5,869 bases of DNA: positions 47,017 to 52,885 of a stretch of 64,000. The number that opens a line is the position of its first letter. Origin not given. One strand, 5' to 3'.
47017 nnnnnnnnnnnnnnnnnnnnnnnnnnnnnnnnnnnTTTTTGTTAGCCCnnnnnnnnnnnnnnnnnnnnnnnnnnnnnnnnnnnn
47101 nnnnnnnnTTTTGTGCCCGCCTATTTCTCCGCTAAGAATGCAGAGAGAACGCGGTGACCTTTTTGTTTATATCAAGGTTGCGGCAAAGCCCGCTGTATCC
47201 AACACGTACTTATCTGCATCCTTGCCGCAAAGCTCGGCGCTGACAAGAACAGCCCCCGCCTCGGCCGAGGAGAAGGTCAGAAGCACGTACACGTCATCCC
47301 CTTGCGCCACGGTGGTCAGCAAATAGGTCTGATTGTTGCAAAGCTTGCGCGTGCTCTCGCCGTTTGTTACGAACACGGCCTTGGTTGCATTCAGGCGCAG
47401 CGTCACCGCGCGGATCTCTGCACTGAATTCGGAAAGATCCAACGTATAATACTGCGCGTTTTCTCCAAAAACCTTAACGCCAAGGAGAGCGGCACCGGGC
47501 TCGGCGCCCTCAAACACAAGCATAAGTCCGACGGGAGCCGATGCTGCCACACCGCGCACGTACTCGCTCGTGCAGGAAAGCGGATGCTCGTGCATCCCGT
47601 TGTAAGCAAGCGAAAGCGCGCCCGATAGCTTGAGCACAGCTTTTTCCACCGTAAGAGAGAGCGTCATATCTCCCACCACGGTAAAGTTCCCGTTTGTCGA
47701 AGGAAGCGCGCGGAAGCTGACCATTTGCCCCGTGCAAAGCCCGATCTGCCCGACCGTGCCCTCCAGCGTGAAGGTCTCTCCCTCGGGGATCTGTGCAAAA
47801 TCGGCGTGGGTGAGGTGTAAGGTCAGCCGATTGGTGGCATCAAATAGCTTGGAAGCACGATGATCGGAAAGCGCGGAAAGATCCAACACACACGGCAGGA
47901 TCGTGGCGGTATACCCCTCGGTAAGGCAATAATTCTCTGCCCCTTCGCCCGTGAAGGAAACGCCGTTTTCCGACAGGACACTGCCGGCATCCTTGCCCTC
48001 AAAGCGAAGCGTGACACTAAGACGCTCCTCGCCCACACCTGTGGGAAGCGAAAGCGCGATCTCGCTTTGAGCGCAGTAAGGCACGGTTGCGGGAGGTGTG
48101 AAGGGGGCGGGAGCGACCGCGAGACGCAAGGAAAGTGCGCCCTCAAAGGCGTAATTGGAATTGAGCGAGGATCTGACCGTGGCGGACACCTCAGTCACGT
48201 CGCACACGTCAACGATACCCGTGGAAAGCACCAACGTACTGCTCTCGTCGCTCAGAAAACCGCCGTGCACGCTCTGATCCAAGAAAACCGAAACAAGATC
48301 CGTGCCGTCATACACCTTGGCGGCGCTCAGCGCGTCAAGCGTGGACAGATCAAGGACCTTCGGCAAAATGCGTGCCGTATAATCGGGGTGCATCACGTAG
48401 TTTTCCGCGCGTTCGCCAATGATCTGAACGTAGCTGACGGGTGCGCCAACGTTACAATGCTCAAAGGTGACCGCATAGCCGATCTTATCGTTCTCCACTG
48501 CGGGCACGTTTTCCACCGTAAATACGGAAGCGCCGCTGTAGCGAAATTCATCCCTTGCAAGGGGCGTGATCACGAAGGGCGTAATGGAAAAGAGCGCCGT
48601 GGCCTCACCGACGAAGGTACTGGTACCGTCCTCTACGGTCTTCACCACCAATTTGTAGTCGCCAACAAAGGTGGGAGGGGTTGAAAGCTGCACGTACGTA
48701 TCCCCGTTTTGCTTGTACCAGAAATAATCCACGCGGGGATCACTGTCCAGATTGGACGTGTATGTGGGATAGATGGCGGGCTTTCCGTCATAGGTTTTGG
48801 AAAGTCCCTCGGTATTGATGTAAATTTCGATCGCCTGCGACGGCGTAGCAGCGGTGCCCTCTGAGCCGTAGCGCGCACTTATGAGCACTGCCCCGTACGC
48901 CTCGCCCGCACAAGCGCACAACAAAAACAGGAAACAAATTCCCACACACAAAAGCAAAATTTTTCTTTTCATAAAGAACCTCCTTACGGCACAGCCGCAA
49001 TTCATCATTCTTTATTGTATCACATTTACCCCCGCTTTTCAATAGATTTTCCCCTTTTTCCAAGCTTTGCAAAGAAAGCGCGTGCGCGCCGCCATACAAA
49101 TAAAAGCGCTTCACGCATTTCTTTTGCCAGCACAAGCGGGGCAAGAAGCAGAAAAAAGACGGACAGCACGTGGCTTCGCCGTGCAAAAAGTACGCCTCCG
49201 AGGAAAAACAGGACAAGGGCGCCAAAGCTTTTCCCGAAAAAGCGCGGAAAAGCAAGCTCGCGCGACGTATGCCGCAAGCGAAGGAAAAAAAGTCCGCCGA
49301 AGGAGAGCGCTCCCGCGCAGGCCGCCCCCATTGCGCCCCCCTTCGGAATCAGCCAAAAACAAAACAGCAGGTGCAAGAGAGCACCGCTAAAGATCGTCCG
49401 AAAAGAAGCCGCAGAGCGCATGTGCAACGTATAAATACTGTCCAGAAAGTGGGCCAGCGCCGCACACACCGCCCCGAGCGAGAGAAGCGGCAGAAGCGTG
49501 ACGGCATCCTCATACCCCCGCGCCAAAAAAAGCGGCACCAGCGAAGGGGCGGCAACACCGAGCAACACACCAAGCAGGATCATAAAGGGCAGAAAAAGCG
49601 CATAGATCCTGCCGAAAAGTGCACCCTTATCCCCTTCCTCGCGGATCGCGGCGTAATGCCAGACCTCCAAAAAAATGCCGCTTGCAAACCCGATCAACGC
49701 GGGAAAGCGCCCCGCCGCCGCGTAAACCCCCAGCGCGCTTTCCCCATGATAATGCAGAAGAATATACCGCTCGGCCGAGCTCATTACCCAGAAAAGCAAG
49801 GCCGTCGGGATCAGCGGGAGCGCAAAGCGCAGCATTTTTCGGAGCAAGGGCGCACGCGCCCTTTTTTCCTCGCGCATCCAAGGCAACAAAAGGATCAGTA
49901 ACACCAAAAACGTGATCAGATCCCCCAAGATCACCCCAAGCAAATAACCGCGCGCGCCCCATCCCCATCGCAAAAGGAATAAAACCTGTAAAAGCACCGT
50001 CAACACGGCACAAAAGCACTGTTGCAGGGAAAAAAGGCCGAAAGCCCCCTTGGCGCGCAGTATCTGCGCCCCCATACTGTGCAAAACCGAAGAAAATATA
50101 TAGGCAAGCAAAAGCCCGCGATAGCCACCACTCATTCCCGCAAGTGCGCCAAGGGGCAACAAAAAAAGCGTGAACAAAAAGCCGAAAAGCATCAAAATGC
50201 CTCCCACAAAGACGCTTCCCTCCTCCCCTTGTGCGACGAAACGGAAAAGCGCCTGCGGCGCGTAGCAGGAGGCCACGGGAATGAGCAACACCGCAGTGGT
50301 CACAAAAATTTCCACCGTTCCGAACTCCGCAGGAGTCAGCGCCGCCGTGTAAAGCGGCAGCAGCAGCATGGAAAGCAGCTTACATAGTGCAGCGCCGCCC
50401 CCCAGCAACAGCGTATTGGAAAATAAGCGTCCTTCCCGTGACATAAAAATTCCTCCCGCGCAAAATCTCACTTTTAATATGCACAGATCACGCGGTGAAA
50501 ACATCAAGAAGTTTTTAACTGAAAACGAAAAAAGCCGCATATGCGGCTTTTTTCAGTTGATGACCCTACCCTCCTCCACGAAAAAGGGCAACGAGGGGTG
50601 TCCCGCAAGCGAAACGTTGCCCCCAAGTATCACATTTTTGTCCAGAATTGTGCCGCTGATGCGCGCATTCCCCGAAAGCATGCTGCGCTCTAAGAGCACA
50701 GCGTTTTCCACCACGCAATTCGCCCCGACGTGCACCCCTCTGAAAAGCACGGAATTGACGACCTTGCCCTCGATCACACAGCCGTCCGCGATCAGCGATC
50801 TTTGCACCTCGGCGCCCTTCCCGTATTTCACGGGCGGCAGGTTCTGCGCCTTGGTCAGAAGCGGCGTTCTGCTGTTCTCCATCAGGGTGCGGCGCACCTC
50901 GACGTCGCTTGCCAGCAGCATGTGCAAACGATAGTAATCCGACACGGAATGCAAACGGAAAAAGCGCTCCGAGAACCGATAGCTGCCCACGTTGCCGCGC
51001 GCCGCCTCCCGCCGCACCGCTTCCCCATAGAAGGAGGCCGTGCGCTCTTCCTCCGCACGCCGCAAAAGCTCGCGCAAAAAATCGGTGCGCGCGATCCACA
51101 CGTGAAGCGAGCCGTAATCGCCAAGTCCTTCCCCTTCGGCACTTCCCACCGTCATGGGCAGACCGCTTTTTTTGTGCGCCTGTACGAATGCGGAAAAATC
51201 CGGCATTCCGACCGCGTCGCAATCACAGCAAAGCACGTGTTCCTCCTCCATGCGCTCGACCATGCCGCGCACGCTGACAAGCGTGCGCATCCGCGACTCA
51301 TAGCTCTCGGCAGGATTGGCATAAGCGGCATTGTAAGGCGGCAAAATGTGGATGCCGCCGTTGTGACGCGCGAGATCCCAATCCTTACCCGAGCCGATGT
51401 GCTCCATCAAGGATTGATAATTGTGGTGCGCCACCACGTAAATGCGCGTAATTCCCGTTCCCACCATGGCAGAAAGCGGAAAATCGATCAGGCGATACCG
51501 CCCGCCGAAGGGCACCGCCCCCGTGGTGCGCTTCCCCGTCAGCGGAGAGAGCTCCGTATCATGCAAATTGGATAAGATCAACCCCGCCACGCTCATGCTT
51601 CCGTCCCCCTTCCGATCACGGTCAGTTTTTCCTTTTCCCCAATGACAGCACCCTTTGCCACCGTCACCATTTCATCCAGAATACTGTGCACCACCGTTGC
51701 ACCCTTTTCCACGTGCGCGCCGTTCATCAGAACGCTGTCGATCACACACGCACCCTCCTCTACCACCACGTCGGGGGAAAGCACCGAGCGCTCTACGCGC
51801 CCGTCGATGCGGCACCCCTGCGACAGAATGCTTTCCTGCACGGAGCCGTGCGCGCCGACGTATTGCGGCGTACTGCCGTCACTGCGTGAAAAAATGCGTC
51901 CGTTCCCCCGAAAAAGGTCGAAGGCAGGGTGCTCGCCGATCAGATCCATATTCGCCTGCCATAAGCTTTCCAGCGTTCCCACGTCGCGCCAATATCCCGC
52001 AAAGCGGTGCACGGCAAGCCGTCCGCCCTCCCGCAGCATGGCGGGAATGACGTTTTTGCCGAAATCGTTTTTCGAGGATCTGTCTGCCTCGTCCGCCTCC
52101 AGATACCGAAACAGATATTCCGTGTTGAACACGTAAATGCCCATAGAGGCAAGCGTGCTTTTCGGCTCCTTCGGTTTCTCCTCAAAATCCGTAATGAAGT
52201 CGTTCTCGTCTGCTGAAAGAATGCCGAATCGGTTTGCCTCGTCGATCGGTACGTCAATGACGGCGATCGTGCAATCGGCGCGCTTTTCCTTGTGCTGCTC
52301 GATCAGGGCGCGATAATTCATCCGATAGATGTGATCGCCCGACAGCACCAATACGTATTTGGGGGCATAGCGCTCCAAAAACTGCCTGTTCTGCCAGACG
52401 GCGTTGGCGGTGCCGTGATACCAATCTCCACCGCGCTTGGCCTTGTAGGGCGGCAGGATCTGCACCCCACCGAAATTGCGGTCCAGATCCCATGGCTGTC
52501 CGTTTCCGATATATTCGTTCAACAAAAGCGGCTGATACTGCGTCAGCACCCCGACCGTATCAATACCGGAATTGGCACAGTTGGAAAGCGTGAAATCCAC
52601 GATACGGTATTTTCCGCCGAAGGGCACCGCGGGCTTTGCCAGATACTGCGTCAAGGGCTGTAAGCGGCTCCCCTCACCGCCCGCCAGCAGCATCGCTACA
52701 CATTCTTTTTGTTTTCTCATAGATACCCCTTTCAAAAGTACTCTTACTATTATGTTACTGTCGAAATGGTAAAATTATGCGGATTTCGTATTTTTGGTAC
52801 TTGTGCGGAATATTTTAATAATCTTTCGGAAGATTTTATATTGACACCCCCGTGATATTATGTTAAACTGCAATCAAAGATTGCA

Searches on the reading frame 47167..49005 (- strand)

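Call 75: search_protein_families(library=pfam, proteins=[window:47167-49005:-], max_evalue=0.00001)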
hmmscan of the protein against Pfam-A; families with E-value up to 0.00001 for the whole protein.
window:47167-49005:- (612 aa): 1 family
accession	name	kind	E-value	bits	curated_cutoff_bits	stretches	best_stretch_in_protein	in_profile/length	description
PF18657.6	YDG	-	4.8e-08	33.6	25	0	216-286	3-79/85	YDG domain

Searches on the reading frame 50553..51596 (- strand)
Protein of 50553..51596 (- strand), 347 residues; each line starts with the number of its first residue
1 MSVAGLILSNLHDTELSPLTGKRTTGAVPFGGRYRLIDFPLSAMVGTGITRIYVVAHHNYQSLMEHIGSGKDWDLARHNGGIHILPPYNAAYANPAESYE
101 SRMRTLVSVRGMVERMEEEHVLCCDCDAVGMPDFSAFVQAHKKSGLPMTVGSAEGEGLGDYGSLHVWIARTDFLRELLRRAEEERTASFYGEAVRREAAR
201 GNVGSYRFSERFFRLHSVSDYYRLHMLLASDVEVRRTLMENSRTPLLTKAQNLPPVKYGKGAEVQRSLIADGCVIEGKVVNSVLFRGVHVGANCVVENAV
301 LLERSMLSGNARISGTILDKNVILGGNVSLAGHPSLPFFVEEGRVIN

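Call 4: search_protein_families(library=pfam, proteins=[window:50553-51596:-], max_evalue=1)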
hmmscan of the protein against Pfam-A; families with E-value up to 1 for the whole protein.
window:50553-51596:- (347 aa): 8 families
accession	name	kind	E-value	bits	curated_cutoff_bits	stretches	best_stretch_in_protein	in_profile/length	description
PF24894.1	Hexapep_GlmU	-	1.9e-12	47.7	23.3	1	260-325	12-78/104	GlmU-like, C-terminal hexapeptide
PF00483.29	NTP_transferase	-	3e-10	40.6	21.2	1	6-150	3-135/245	Nucleotidyl transferase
PF25084.1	LbH_EIF2B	-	6.9e-09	36.1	54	1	259-330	31-105/105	EIF2B subunit epsilon LbH domain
PF25247.1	LbH_GLGC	-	4e-08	33.7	27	1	252-310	2-60/135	GLGC left-handed parallel beta-helix domain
PF14602.12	Hexapep_2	-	0.004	17.3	27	1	281-300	13-30/34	Hexapeptide repeat of succinyl-transferase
PF00132.30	Hexapep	-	0.0057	16.7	27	1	282-315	2-36/36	Bacterial transferase hexapeptide (six repeats)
PF04519.19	Bactofilin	-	0.17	12.6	27.9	1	257-317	36-97/98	Polymer-forming cytoskeletal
PF07959.18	Fucose_pyrophosphorylase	-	0.28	10.5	34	1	259-318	282-341/418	Fucose pyrophosphorylase domain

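Call 61: search_protein_families(library=ncbifam, proteins=[window:50553-51593:-], max_evalue=0.00001)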
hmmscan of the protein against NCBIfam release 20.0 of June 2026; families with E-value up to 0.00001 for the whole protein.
window:50553-51593:- (346 aa): 7 families
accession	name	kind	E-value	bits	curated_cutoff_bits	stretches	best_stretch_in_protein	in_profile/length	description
TIGR02092.1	glgD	equivalog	6.9e-69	232.6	236.6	2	162-344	188-369/370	glucose-1-phosphate adenylyltransferase subunit GlgD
NF003670.0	PRK05293.1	equivalog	3.2e-47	161.3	470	2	3-150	6-151/382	glucose-1-phosphate adenylyltransferase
TIGR02091.1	glgC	equivalog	5.1e-47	160.7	424.9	2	161-329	191-362/364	glucose-1-phosphate adenylyltransferase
NF002023.0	PRK00844.1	subfamily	4.2e-37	127.9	458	2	2-151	7-152/408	glucose-1-phosphate adenylyltransferase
NF001947.0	PRK00725.1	subfamily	3.1e-34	118.5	470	2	5-152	20-165/426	glucose-1-phosphate adenylyltransferase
NF002772.0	PRK02862.1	equivalog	6.1e-33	114.2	537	2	3-150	5-149/429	glucose-1-phosphate adenylyltransferase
NF052502.1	man1P_GTase_Rv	exception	1.9e-08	33.6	440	0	266-329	265-330/352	mannose-1-phosphate guanylyltransferase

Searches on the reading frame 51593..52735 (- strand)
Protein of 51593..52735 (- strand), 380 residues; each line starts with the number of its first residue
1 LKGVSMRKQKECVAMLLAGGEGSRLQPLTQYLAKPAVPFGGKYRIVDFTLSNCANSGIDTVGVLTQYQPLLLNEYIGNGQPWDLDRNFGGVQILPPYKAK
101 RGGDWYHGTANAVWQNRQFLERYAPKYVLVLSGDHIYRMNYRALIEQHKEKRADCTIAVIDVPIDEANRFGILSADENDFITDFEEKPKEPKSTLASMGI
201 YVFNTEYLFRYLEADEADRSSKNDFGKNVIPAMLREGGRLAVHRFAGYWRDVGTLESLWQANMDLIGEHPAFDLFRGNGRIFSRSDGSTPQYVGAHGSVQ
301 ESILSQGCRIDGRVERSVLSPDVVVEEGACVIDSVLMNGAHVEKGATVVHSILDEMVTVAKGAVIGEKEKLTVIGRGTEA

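Call 4: search_protein_families(library=pfam, proteins=[window:51593-52735:-], max_evalue=1)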
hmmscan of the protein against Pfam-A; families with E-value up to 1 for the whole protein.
window:51593-52735:- (380 aa): 6 families
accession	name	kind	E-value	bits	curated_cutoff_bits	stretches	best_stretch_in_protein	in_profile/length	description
PF00483.29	NTP_transferase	-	1.4e-68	231.5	21.2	1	14-265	2-242/245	Nucleotidyl transferase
PF24894.1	Hexapep_GlmU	-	1.3e-16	61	23.3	1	294-369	11-87/104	GlmU-like, C-terminal hexapeptide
PF25084.1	LbH_EIF2B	-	1e-06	29.1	54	1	293-364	30-104/105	EIF2B subunit epsilon LbH domain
PF12804.13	NTP_transf_3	-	1.4e-05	25.7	27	1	14-160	1-123/160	MobA-like NTP transferase domain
PF07959.18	Fucose_pyrophosphorylase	-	0.00018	21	34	1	321-365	281-321/418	Fucose pyrophosphorylase domain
PF25247.1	LbH_GLGC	-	0.0046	17.3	27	1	298-343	12-58/135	GLGC left-handed parallel beta-helix domain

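Call 61: search_protein_families(library=ncbifam, proteins=[window:51593-52732:-], max_evalue=0.00001)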
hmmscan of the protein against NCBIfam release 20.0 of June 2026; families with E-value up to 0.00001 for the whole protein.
window:51593-52732:- (379 aa): 20 families
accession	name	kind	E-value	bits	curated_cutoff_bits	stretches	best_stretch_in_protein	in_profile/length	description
NF003670.0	PRK05293.1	equivalog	3.3e-164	546.3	470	1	8-376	2-372/382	glucose-1-phosphate adenylyltransferase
TIGR02091.1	glgC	equivalog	3.2e-132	441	424.9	1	11-365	1-363/364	glucose-1-phosphate adenylyltransferase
NF001947.0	PRK00725.1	subfamily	1.6e-115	386.3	470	1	6-368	12-397/426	glucose-1-phosphate adenylyltransferase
NF002023.0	PRK00844.1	subfamily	1e-109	367.1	458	1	5-368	1-385/408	glucose-1-phosphate adenylyltransferase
NF002772.0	PRK02862.1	equivalog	5.7e-87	292.2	537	2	9-189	2-181/429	glucose-1-phosphate adenylyltransferase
TIGR02092.1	glgD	equivalog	1.5e-62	211.8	236.6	1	10-376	2-367/370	glucose-1-phosphate adenylyltransferase subunit GlgD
NF052502.1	man1P_GTase_Rv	exception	3e-40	138.2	440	1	13-361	3-327/352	mannose-1-phosphate guanylyltransferase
TIGR01208.1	rmlA_long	equivalog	2.5e-30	105.6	320.25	1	13-370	2-343/353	glucose-1-phosphate thymidylyltransferase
TIGR03992.1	Arch_glmU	subfamily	6e-27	94.5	292.1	1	13-263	3-226/393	bifunctional sugar-1-phosphate nucleotidylyltransferase/acetyltransferase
NF041313.1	UDPGP_AglF_Halo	equivalog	3.9e-23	82.1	400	1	13-261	3-231/234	UTP--glucose-1-phosphate uridylyltransferase AglF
TIGR01207.1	rmlA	equivalog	2.6e-17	62.9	360.65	1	14-261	3-233/286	glucose-1-phosphate thymidylyltransferase RfbA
NF041173.1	Sug_nt_acttase_Thmprot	equivalog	3.1e-17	62.6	600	1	13-263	3-226/405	bifunctional sugar-1-phosphate nucleotidylyltransferase/acetyltransferase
NF012024.0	PRK15480.1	equivalog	6.4e-15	55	588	1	13-261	6-237/292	glucose-1-phosphate thymidylyltransferase RfbA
NF045761.1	NAMPUrTaseMurU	equivalog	2.1e-13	50.7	250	1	13-261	3-224/226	N-acetylmuramate alpha-1-phosphate uridylyltransferase MurU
TIGR02623.1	G1P_cyt_trans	equivalog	2.5e-12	46.8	300.25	1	127-259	122-246/255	glucose-1-phosphate cytidylyltransferase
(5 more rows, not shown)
